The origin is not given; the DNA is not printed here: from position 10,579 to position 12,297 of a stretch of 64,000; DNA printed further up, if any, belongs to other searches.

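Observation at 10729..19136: Envelope-targeted oxidative sugar toolkit under TetR control, in the style of the oxidative 3-keto-glycoside cleavage route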

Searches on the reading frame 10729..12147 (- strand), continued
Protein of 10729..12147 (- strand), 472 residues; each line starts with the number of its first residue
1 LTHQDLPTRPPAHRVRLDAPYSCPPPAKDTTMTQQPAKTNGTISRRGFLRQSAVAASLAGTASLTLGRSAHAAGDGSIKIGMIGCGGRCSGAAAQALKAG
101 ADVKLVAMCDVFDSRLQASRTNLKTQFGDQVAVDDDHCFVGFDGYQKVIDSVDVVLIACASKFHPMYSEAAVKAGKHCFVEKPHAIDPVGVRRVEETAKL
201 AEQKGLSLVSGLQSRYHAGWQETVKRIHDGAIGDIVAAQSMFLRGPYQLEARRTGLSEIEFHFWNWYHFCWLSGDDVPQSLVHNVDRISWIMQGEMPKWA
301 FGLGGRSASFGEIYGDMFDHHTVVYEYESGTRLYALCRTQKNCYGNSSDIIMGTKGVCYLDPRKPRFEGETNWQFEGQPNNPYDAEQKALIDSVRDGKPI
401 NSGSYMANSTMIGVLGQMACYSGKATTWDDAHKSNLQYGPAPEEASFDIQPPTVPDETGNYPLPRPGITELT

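Call 40: fold_search(model_id=the predicted structure, library=pdb)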
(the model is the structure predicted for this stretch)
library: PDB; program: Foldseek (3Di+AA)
matches with E <= 10: 1862; with E <= 0.001: 386
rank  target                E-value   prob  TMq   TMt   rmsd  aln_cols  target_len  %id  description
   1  5a02_A                1.8e-21  1.00  0.60  0.76   4.5       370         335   18  Crystal structure of aldose-aldose oxidoreductase from Caulobacter crescentus complexed with glycerol (released 2015-10-21)
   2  5a03_C                2.7e-21  1.00  0.59  0.76   4.6       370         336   18  Crystal structure of aldose-aldose oxidoreductase from Caulobacter crescentus complexed with xylose (released 2015-10-21)
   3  2glx_A                8.0e-21  1.00  0.61  0.80   4.1       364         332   21  Crystal Structure Analysis of bacterial 1,5-AF Reductase (released 2006-08-29)
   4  4koa                  1.2e-20  1.00  0.61  0.79   4.6       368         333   18  Crystal Structure Analysis of 1,5-anhydro-D-fructose reductase from Sinorhizobium meliloti (released 2013-08-07)
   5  6o15_A                1.5e-20  1.00  0.62  0.76   4.6       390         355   18  Crystal structure of a putative oxidoreductase YjhC from Escherichia coli in complex with NAD(H) (released 2019-11-27)
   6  9m3d_A                1.9e-20  1.00  0.62  0.76   4.7       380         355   19  Crystal structure of the DgpA1 protein from W974-1 substrate free form (released 2026-03-04)
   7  6z3b_A                2.0e-20  1.00  0.61  0.71   4.6       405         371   16  Low resolution structure of RgNanOx (released 2020-07-22)
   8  9m3d_E                2.1e-20  1.00  0.62  0.76   4.5       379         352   20  Crystal structure of the DgpA1 protein from W974-1 substrate free form (released 2026-03-04)
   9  6z3b_B                2.8e-20  1.00  0.60  0.71   4.5       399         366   16  Low resolution structure of RgNanOx (released 2020-07-22)
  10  3ezy_B                4.0e-20  1.00  0.58  0.74   6.0       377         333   19  Crystal structure of probable dehydrogenase TM_0414 from Thermotoga maritima (released 2009-01-13)
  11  3ezy_C                5.6e-20  1.00  0.58  0.75   6.0       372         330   20  Crystal structure of probable dehydrogenase TM_0414 from Thermotoga maritima (released 2009-01-13)
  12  1rye_D                5.9e-20  1.00  0.62  0.73   9.1       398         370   16  Crystal Structure of the Shifted Form of the Glucose-Fructose Oxidoreductase from Zymomonas mobilis (released 2005-02-15)
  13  9m3d_F                8.4e-20  1.00  0.61  0.74   4.8       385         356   20  Crystal structure of the DgpA1 protein from W974-1 substrate free form (released 2026-03-04)
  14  9m3d_C                8.9e-20  1.00  0.59  0.72   4.9       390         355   19  Crystal structure of the DgpA1 protein from W974-1 substrate free form (released 2026-03-04)
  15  1evj_D                1.0e-19  1.00  0.60  0.77   5.7       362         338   19  CRYSTAL STRUCTURE OF GLUCOSE-FRUCTOSE OXIDOREDUCTASE (GFOR) DELTA1-22 S64D (released 2000-12-04)
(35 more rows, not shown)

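Call 47: find_encoding_contigs(protein=P0041, flank=8000, max_places=2)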
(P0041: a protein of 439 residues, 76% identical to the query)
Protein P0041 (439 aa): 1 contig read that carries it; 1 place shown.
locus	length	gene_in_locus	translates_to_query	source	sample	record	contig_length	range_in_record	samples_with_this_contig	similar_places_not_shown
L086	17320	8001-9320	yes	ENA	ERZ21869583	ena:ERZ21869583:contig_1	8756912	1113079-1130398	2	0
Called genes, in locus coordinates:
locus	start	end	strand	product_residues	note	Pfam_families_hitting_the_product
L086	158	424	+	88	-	-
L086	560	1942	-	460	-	PF00463:ICL, PF13714:PEP_mutase, PF00463:ICL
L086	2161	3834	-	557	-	PF20656:MS_N, PF01274:MS_TIM-barrel, PF20659:MS_C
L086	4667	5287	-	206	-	PF07879:PHB_acc_N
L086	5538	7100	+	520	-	PF13291:ACT_4 (weak), PF00390:malic, PF03949:Malic_M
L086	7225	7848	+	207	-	PF00440:TetR_N, PF13977:TetR_C_6 (weak)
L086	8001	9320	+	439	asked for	PF01408:GFO_IDH_MocA, PF22725:GFO_IDH_MocA_C3 (weak)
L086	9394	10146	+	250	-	PF06283:ThuA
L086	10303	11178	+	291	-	PF01261:AP_endonuc_2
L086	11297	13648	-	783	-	-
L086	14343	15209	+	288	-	PF02311:AraC_binding, PF07883:Cupin_2, PF12833:HTH_18, PF00165:HTH_AraC (weak)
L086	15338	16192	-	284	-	PF05448:AXE1 (weak), PF00326:Peptidase_S9, PF01738:DLH (weak), PF10142:PhoPQ_related (weak)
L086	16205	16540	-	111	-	-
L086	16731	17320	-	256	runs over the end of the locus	PF00392:GntR, PF07729:FCD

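Call 48: find_encoding_contigs(protein=P0078, flank=8000, max_places=2)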
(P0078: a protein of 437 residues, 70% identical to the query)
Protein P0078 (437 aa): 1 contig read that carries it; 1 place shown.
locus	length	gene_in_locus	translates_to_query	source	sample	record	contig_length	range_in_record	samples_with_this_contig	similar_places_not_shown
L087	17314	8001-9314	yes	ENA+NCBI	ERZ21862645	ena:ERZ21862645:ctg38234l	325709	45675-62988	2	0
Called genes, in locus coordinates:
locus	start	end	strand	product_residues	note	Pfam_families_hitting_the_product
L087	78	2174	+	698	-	PF02922:CBM_48, PF00128:Alpha-amylase, PF21156:ISOA1-3_C (faint), PF21331:Isoamylase_C (weak)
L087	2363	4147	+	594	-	PF12951:PATR, PF07589:PEP_exosort_dom (faint)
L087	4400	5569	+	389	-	PF12895:ANAPC3 (faint), PF07719:TPR_2 (faint)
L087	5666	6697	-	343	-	PF07585:BBP7 (weak)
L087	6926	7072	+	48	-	-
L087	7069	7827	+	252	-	PF06283:ThuA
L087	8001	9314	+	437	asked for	PF01408:GFO_IDH_MocA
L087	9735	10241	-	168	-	-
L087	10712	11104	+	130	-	PF07719:TPR_2 (faint), PF13424:TPR_12 (weak)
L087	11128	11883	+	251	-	PF04542:Sigma70_r2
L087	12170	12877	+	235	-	-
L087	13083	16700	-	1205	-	PF08305:NPCBM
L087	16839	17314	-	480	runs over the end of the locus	PF02811:PHP (weak)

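Call 52: search_solved_structures(query=A1, max_evalue=0.00001)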
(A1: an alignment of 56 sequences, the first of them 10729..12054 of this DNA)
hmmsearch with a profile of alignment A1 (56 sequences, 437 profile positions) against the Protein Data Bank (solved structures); distinct sequences matched with E-value up to 0.00001: 31.
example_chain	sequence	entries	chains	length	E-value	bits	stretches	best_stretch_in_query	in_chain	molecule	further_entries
4n54_A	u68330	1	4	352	1.2e-15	60.7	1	37-209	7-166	Inositol dehydrogenase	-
4mkx_A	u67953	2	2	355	1.9e-14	56.7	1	41-209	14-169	Inositol dehydrogenase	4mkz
3ezy_A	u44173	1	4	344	6.9e-12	48.3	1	45-201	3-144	Dehydrogenase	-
5a02_A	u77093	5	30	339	9.6e-12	47.8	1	92-204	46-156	ALDOSE-ALDOSE OXIDOREDUCTASE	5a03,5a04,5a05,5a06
3ec7_A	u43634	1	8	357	6e-11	45.2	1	44-202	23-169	Putative Dehydrogenase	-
9m3d_B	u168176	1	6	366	7e-11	45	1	44-208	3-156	DgpA1 from W974-1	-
3cea_A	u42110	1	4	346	2.2e-10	43.3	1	107-208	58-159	Myo-inositol 2-dehydrogenase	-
8tdf_A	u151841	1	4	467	1.9e-09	40.2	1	109-207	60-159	Dehydrogenase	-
8tdh_A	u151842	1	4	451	2.3e-09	40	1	109-207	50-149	Predicted dehydrogenases and related proteins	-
3f4l_A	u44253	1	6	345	3.3e-09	39.4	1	113-209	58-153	Putative oxidoreductase yhhX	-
6o15_A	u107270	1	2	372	2.8e-08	36.4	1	119-334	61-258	Uncharacterized oxidoreductase YjhC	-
1evj_A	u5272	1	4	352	3.8e-08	36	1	104-202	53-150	GLUCOSE-FRUCTOSE OXIDOREDUCTASE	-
4hkt_A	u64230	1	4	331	4.4e-08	35.7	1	44-203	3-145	Inositol 2-dehydrogenase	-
1ofg_A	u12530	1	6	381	4.7e-08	35.7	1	104-202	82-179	GLUCOSE-FRUCTOSE OXIDOREDUCTASE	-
1ryd_A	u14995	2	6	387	4.9e-08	35.6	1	104-202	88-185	glucose-fructose oxidoreductase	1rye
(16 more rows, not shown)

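Call 87: find_encoding_contigs(protein=P0018, flank=6000, max_places=1)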
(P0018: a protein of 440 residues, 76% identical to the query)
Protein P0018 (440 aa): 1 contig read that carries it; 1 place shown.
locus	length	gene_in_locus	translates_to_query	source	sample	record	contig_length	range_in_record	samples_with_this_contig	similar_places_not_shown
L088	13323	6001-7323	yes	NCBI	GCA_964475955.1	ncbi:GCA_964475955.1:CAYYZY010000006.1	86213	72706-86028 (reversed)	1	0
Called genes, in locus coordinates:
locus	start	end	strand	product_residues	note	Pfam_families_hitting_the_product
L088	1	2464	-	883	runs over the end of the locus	?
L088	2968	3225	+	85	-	-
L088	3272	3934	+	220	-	-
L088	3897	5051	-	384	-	-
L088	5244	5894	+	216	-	-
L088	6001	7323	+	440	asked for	PF01408:GFO_IDH_MocA, PF02894:GFO_IDH_MocA_C (weak)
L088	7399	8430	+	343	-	-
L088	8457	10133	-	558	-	PF16697:Yop-YscD_cpl, PF00498:FHA, PF01590:GAF, PF13185:GAF_2, PF13492:GAF_3, PF07228:SpoIIE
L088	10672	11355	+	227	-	-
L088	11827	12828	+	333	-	PF08545:ACP_syn_III, PF08541:ACP_syn_III_C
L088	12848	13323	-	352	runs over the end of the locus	PF13527:Acetyltransf_9 (weak)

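Call 88: find_encoding_contigs(protein=P0058, flank=6000, max_places=2)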
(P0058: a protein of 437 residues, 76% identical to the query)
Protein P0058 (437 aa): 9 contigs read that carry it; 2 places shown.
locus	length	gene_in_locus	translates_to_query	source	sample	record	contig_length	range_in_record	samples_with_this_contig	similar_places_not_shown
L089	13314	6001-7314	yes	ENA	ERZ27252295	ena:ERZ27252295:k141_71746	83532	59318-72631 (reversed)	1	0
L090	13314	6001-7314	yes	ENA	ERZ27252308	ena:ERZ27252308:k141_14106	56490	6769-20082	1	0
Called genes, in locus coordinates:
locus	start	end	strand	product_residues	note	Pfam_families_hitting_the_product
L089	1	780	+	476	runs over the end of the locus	PF00884:Sulfatase, PF01663:Phosphodiest, PF16347:SGSH_C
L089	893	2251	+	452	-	-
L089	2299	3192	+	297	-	PF01370:Epimerase, PF04321:RmlD_sub_bind, PF16363:GDP_Man_Dehyd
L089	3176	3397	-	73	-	PF19451:DUF5989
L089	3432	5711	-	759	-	PF02543:Carbam_trans_N, PF16861:Carbam_trans_C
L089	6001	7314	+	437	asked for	PF01408:GFO_IDH_MocA, PF22725:GFO_IDH_MocA_C3 (weak)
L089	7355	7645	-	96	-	-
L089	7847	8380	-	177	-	PF00156:Pribosyltran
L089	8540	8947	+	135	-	PF07876:Dabb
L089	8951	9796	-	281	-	PF00140:Sigma70_r1_2, PF04542:Sigma70_r2, PF04539:Sigma70_r3, PF04545:Sigma70_r4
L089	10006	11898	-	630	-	PF17092:PCB_OB (faint), PF00575:S1 (weak), PF21710:Spt6_S1 (faint), PF13509:S1_2 (faint), PF00575:S1, PF23459:S1_RRP5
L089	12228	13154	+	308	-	PF00215:OMPdecase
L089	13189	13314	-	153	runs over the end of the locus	PF00334:NDK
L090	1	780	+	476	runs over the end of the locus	PF00884:Sulfatase, PF01663:Phosphodiest, PF16347:SGSH_C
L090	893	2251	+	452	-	-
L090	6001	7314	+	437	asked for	PF01408:GFO_IDH_MocA, PF22725:GFO_IDH_MocA_C3 (weak)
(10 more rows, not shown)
